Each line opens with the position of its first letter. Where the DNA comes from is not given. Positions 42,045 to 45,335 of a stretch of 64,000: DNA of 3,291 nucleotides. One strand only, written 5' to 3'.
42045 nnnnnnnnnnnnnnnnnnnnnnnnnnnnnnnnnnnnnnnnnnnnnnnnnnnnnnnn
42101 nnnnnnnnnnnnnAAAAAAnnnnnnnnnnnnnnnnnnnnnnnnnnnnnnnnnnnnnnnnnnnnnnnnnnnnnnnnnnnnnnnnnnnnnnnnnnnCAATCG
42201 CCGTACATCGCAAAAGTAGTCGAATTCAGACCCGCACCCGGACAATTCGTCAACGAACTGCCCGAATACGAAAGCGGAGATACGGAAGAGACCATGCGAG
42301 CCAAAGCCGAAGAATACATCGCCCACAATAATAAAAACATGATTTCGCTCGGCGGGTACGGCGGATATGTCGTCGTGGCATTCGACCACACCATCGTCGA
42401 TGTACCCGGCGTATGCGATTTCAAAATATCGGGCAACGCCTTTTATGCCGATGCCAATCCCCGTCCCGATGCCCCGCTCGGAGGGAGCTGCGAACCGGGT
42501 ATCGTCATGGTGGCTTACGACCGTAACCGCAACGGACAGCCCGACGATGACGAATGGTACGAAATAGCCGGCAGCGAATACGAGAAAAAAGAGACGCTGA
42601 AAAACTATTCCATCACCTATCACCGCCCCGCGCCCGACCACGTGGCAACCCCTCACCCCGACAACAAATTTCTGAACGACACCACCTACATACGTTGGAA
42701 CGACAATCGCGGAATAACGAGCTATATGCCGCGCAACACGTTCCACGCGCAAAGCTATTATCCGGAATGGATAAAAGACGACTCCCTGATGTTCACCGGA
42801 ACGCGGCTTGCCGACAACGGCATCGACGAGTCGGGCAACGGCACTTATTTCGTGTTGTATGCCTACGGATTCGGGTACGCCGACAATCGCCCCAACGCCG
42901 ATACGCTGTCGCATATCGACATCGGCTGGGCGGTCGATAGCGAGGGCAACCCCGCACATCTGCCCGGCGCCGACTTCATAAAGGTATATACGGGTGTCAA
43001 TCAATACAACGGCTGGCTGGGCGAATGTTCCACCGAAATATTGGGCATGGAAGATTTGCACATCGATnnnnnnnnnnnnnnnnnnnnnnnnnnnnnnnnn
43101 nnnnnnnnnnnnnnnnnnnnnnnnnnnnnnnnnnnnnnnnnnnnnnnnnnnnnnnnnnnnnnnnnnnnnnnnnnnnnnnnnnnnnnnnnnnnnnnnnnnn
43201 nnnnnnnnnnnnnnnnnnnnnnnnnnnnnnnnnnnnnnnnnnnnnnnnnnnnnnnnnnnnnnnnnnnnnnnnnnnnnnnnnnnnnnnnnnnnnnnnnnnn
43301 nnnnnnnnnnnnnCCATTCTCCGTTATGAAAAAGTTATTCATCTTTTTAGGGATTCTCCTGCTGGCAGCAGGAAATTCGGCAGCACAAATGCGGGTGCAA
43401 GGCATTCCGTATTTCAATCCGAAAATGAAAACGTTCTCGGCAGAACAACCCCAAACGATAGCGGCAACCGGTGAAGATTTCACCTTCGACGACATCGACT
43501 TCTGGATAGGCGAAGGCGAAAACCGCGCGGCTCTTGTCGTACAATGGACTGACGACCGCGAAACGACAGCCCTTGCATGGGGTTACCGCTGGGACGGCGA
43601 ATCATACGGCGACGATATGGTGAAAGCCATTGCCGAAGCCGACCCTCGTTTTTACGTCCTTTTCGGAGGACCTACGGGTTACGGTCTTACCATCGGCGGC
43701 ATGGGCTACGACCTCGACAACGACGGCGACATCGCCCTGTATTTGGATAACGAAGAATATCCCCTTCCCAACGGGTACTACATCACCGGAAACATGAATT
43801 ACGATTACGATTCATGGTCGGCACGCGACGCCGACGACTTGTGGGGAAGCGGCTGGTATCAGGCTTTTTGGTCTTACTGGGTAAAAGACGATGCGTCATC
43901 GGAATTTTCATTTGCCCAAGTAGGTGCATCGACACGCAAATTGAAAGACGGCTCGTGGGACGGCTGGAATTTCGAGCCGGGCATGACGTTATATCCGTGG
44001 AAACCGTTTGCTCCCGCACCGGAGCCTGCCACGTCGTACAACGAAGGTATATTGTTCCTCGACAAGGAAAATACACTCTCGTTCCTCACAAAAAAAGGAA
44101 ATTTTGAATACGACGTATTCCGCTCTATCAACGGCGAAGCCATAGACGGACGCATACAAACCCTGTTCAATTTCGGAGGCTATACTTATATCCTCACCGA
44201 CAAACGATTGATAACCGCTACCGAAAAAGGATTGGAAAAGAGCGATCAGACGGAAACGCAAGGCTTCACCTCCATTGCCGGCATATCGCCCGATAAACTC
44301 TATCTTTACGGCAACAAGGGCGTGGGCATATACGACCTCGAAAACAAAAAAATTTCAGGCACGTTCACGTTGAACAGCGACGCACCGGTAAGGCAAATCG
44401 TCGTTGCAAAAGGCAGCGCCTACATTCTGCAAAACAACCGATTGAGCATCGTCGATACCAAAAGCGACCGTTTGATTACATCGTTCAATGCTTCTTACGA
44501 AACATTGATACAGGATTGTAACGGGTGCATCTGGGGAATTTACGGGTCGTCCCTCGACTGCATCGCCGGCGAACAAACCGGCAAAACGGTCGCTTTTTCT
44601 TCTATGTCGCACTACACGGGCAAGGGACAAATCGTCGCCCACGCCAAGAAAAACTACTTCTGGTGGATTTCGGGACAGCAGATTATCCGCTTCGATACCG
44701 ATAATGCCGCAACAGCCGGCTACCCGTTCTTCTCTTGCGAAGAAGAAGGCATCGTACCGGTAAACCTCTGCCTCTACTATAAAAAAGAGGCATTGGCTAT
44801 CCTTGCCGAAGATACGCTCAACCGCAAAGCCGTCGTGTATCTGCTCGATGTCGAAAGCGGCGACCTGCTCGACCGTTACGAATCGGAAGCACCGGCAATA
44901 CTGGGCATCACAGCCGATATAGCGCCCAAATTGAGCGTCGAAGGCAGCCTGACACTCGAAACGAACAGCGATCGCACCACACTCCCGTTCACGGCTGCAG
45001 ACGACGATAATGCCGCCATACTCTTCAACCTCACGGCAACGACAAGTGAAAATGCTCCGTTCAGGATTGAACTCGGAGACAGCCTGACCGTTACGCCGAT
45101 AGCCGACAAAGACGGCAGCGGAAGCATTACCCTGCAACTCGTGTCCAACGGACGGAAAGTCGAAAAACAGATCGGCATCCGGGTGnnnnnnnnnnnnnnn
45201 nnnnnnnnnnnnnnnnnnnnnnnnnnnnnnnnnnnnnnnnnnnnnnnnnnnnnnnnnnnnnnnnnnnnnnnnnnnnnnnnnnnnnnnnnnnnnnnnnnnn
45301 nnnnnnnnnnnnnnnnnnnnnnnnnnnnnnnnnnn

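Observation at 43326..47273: A 1315-aa T9SS cargo protein with an N-terminal module that may be transcobalamin-like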

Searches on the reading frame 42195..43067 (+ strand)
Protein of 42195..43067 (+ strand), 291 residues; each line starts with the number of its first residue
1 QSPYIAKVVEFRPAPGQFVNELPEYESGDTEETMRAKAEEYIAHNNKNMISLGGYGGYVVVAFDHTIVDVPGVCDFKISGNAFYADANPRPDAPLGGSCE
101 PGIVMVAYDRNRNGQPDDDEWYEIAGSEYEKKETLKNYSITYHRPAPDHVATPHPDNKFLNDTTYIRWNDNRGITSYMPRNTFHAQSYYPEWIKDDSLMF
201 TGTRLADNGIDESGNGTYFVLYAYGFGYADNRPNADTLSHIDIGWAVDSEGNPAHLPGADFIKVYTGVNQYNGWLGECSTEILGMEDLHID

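Call 4: search_protein_families(library=pfam, proteins=[window:42195-43067:+], max_evalue=10)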
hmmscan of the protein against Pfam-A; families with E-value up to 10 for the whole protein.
seq(291 aa): 0 families

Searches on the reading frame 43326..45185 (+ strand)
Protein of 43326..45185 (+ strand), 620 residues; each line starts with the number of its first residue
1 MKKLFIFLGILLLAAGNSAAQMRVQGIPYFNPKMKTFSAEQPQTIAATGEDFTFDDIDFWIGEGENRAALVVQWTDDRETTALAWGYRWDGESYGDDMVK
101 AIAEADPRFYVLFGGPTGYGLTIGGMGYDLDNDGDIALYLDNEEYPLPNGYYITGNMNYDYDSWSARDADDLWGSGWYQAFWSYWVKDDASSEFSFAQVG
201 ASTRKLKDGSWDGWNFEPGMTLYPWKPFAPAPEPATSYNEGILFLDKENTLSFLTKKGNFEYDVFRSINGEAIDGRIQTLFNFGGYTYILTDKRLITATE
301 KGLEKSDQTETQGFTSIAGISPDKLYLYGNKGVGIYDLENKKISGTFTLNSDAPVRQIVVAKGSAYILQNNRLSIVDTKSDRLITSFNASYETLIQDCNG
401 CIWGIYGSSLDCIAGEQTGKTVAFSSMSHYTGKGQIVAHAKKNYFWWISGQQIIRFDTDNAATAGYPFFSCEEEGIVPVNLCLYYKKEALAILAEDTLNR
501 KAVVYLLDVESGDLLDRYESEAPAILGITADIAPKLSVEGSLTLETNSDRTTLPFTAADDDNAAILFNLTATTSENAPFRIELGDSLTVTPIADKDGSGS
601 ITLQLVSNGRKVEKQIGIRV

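Call 69: predict_structure(alignment_id=A4)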
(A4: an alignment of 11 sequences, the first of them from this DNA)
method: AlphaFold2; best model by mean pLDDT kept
length: 620 residues; sequences in the alignment: 11
mean_pLDDT: 79.1   pTM: 0.62
mean pLDDT of the five models: 79.1, 77.2, 75.6, 72.9, 70.5
residues with pLDDT >= 90: 135; 70-90: 360; 50-70: 83; < 50: 42
segments of 3 or more residues with pLDDT < 50: 13-45, 428-433
pLDDT, mean of each block of 10 residues (from residue 1): 62 40 30 35 45 81 89 87 93 91 88 75 87 80 82 75 87 81 79 68 82 80 80 65 77 78 83 86 86 89 85 88 89 89 82 84 86 89 88 83 82 69 58 67 84 84 75 86 82 87 89 88 61 78 90 84 67 93 92 93 86 88
secondary structure, 60 per line:
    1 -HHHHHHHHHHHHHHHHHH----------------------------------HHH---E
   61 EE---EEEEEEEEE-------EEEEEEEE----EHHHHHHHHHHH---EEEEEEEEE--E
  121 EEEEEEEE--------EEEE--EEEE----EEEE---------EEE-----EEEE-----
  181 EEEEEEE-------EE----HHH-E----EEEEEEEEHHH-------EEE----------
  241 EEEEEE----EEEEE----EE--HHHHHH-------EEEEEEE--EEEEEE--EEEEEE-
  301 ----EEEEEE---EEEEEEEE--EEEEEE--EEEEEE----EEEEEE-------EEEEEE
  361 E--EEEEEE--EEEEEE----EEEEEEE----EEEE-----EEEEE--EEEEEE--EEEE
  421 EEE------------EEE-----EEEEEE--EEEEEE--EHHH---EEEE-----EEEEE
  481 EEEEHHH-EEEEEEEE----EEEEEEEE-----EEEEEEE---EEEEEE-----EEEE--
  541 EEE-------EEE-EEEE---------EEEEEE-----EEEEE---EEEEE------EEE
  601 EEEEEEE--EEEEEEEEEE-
elements in order: H2-19 E60-62 E66-74 E82-89 H95-105 E109-117 E120-128 E137-140 E143-146 E151-154 E164-166 E172-175 E181-187 E210-217 E228-230 E241-246 E251-255 H264-269 E277-283 E286-291 E294-299 E305-310 E314-321 E324-329 E332-337 E342-347 E355-361 E364-369 E372-377 E382-388 E393-396 E402-406 E409-414 E417-423 E436-438 E444-449 E452-457 E467-470 E476-484 E489-496 E501-508 E514-520 E524-529 E535-538 E541-543 E551-553 E555-558 E568-573 E579-583 E587-591 E598-607 E610-619

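Call 71: fold_search(model_id=the predicted structure, library=pdb)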
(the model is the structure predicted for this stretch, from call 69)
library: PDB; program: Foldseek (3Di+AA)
matches with E <= 10: 1913; with E <= 0.001: 774
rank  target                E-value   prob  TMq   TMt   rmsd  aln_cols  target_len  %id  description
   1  4r5o_B                4.3e-15  1.00  0.41  0.60   9.7       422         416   11  Crystal structure of a Quinonprotein alcohol dehydrogenase-like protein (BT1487) from Bacteroides thetaiotaomicron VPI (released 2014-09-10)
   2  4r5o_A                6.9e-15  1.00  0.40  0.57   9.0       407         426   12  Crystal structure of a Quinonprotein alcohol dehydrogenase-like protein (BT1487) from Bacteroides thetaiotaomicron VPI (released 2014-09-10)
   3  4r5o_D                1.9e-14  1.00  0.41  0.58  10.1       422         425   12  Crystal structure of a Quinonprotein alcohol dehydrogenase-like protein (BT1487) from Bacteroides thetaiotaomicron VPI (released 2014-09-10)
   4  8okv_C                3.0e-14  1.00  0.41  0.73   3.6       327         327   15  lipoprotein BT2095 from Bacteroides thetaiotamicron bound to cyanocobalamin CnCbl (released 2023-09-20)
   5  8okv_D                3.9e-14  1.00  0.40  0.74   3.6       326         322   15  lipoprotein BT2095 from Bacteroides thetaiotamicron bound to cyanocobalamin CnCbl (released 2023-09-20)
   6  9s6c_B                1.7e-13  1.00  0.42  0.73   3.3       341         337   13  B12 Binding protein - BtuK1 (released 2025-09-17)
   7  1l0q_A                4.7e-13  1.00  0.34  0.52  19.2       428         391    9  Tandem YVTN beta-propeller and PKD domains from an archaeal surface layer protein (released 2002-11-06)
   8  9s6c_C                1.1e-12  1.00  0.40  0.71   4.1       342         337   15  B12 Binding protein - BtuK1 (released 2025-09-17)
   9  9s6c_A                1.2e-12  1.00  0.40  0.70   4.0       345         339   15  B12 Binding protein - BtuK1 (released 2025-09-17)
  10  4a2m_B                6.0e-11  1.00  0.27  0.23  25.0       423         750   13  Structure of the periplasmic domain of the heparin and heparan sulphate sensing hybrid two component system BT4663 in  (released 2012-05-02)
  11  4a2m_D                7.3e-11  1.00  0.27  0.23  25.4       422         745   13  Structure of the periplasmic domain of the heparin and heparan sulphate sensing hybrid two component system BT4663 in  (released 2012-05-02)
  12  4a2l_A                1.1e-10  1.00  0.28  0.23  26.1       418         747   14  Structure of the periplasmic domain of the heparin and heparan sulphate sensing hybrid two component system BT4663 in  (released 2012-05-02)
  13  4a2m_C                1.1e-10  1.00  0.28  0.24  25.7       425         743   13  Structure of the periplasmic domain of the heparin and heparan sulphate sensing hybrid two component system BT4663 in  (released 2012-05-02)
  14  3v9f_A                1.6e-10  1.00  0.31  0.27  23.9       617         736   13  Crystal Structure of the extracellular domain of the putative hybrid two component system BT3049 from B. thetaiotaomic (released 2012-03-14)
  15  4a2l_D                1.8e-10  1.00  0.28  0.24  25.9       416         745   15  Structure of the periplasmic domain of the heparin and heparan sulphate sensing hybrid two component system BT4663 in  (released 2012-05-02)
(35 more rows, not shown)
